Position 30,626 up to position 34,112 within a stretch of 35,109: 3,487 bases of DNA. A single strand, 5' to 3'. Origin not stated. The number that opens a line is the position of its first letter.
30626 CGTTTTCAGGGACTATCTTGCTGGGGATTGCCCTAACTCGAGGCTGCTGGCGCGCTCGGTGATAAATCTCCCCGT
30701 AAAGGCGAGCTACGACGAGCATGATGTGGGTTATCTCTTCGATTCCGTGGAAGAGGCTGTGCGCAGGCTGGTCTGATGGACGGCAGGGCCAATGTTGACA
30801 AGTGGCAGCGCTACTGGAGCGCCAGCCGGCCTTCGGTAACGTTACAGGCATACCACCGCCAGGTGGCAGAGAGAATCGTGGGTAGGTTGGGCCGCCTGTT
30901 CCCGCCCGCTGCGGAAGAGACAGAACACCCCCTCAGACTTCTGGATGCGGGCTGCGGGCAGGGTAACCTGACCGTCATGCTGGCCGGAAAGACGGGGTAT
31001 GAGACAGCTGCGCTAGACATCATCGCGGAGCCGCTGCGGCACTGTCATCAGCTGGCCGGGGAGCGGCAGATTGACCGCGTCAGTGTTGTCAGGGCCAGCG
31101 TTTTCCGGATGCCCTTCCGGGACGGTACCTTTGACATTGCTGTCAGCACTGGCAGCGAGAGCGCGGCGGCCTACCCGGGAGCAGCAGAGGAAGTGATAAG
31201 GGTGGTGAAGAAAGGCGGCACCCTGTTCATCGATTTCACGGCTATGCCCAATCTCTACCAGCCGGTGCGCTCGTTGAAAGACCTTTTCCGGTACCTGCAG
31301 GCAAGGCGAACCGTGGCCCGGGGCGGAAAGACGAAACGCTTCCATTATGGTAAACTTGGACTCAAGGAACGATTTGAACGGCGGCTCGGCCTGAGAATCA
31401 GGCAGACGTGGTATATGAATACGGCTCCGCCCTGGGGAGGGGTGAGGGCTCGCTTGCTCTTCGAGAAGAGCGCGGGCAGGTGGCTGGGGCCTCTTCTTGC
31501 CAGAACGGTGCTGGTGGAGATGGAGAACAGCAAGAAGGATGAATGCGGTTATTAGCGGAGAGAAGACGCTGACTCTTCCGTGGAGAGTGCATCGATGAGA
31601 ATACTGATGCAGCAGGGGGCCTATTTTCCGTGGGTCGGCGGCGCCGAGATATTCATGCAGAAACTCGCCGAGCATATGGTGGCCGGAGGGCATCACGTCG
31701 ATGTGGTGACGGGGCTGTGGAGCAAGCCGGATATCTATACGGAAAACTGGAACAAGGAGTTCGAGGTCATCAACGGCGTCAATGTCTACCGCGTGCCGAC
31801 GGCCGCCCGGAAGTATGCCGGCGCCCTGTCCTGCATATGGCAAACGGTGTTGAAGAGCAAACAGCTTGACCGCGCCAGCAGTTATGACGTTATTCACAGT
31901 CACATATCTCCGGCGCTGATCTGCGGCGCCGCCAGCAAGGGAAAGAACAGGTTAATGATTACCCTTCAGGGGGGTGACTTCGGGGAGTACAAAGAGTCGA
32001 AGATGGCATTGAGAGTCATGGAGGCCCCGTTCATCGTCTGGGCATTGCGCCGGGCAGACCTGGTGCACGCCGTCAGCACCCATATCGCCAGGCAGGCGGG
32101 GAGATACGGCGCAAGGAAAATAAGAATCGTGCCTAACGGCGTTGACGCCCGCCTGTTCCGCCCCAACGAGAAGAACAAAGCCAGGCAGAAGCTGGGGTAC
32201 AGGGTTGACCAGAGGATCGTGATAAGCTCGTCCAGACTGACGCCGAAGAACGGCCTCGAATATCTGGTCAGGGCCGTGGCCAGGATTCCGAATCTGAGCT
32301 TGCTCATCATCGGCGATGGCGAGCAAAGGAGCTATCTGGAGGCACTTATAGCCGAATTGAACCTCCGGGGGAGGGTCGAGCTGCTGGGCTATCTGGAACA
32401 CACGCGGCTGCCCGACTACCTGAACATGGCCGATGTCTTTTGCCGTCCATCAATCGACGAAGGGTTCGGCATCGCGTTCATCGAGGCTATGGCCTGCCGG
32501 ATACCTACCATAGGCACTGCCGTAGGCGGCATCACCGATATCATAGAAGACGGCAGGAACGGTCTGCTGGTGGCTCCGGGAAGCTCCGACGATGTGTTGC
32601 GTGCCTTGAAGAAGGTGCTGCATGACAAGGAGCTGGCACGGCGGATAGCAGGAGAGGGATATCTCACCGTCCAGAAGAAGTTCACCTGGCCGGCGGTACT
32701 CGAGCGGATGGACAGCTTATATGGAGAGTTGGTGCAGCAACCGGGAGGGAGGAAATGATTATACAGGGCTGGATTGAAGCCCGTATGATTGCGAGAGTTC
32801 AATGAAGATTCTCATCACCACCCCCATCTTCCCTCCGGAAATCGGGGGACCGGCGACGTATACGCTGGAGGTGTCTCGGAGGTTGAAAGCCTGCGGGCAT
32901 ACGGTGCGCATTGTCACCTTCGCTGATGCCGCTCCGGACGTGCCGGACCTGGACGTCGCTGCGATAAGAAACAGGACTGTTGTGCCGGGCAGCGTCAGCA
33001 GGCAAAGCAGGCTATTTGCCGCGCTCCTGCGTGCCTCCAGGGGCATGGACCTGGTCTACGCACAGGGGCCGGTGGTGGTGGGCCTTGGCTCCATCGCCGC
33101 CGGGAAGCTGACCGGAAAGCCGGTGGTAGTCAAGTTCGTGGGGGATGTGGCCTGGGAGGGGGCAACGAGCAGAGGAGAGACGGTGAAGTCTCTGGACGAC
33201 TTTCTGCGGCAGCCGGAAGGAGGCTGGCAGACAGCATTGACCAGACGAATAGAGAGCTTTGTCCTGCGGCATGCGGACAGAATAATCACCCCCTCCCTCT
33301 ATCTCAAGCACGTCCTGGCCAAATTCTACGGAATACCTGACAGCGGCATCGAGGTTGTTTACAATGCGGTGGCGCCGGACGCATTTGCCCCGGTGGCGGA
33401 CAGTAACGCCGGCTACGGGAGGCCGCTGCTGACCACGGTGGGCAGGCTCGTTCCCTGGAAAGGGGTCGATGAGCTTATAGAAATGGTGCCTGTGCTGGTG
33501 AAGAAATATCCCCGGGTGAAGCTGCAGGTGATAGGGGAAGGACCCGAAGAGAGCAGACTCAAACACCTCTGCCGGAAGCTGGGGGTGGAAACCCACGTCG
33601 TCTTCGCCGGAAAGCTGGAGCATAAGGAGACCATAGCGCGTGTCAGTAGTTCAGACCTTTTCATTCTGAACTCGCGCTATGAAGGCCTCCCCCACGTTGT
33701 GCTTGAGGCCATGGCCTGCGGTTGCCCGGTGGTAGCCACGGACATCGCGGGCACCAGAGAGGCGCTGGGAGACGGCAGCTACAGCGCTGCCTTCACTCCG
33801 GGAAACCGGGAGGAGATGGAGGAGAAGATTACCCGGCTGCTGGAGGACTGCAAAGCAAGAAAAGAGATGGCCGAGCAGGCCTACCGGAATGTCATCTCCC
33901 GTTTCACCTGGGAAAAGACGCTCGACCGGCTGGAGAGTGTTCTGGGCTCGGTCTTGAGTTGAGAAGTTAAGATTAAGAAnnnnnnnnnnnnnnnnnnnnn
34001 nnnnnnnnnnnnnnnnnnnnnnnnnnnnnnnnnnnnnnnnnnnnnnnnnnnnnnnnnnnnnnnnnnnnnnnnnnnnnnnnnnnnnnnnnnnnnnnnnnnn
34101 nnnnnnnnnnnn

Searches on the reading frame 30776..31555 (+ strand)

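Call 9: search_protein_families(library=pfam, proteins=[window:30776-31555:+], max_evalue=0.001)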
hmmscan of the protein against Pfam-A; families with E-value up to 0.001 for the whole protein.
window:30776-31555:+ (259 aa): 6 families
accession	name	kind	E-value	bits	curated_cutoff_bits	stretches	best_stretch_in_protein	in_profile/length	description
PF08241.18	Methyltransf_11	-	1.9e-15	57.7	21.2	1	56-152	1-95/95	Methyltransferase domain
PF13649.12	Methyltransf_25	-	1.9e-14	54.6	27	1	56-148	2-97/97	Methyltransferase domain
PF13847.12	Methyltransf_31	-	3.3e-13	50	27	1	53-166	5-124/145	Methyltransferase domain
PF01209.24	Ubie_methyltran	-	6.5e-10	39.2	20.1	1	49-152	45-151/233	ubiE/COQ5 methyltransferase family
PF13489.12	Methyltransf_23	-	3.5e-08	33.8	27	1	27-174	2-135/164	Methyltransferase domain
PF08242.18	Methyltransf_12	-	1.8e-06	29.1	30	1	56-150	1-98/98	Methyltransferase domain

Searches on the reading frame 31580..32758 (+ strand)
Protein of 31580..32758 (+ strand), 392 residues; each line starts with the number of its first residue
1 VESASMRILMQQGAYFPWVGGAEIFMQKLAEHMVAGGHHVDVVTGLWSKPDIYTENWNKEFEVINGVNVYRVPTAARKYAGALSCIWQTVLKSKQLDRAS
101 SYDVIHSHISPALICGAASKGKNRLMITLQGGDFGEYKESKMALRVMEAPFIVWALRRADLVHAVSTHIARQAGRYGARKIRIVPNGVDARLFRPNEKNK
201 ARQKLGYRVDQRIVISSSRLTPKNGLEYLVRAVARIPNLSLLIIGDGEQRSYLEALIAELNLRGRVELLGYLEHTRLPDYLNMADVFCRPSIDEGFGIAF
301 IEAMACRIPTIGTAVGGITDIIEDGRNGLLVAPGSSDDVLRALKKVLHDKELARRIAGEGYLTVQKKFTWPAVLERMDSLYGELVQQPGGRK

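Call 9: search_protein_families(library=pfam, proteins=[window:31580-32758:+], max_evalue=0.001)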
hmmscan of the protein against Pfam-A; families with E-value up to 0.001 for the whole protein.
window:31580-32758:+ (392 aa): 7 families
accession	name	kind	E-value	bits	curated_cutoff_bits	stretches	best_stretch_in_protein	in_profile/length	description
PF00534.26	Glycos_transf_1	-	3.7e-45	154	26.4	1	198-360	2-169/172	Glycosyl transferases group 1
PF13692.12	Glyco_trans_1_4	-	3.2e-34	118.7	27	1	212-349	2-142/142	Glycosyl transferases group 1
PF13439.12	Glyco_transf_4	-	1.3e-23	84.3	28.5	1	19-190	1-168/170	Glycosyltransferase Family 4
PF13579.12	Glyco_trans_4_4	-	1.5e-20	74.6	29.7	1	20-187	1-158/158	Glycosyl transferase 4-like domain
PF20706.3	GT4-conflict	-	1.1e-10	41.6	26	1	128-375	114-383/385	Family 4 Glycosyltransferase in conflict systems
PF13524.12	Glyco_trans_1_2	-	5.3e-10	39.8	25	1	228-377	4-142/144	Glycosyl transferase-like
PF13477.12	Glyco_trans_4_2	-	2.3e-05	25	23.4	1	22-165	9-138/139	Glycosyl transferase 4-like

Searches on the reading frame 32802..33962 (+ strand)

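Call 9: search_protein_families(library=pfam, proteins=[window:32802-33962:+], max_evalue=0.001)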
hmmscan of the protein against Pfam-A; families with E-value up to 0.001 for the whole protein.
window:32802-33962:+ (386 aa): 6 families
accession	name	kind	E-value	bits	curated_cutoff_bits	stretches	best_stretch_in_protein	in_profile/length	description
PF00534.26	Glycos_transf_1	-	2.6e-43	147.9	26.4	1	206-362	14-171/172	Glycosyl transferases group 1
PF13692.12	Glyco_trans_1_4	-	3.6e-34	118.5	27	1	208-349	2-142/142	Glycosyl transferases group 1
PF13439.12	Glyco_transf_4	-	1.9e-20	74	28.5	1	14-193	1-169/170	Glycosyltransferase Family 4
PF13579.12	Glyco_trans_4_4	-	3.7e-20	73.3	29.7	1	15-188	1-157/158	Glycosyl transferase 4-like domain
PF13524.12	Glyco_trans_1_2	-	5.3e-14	52.8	25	1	234-378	10-143/144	Glycosyl transferase-like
PF20706.3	GT4-conflict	-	5.6e-14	52.4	26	1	202-377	192-385/385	Family 4 Glycosyltransferase in conflict systems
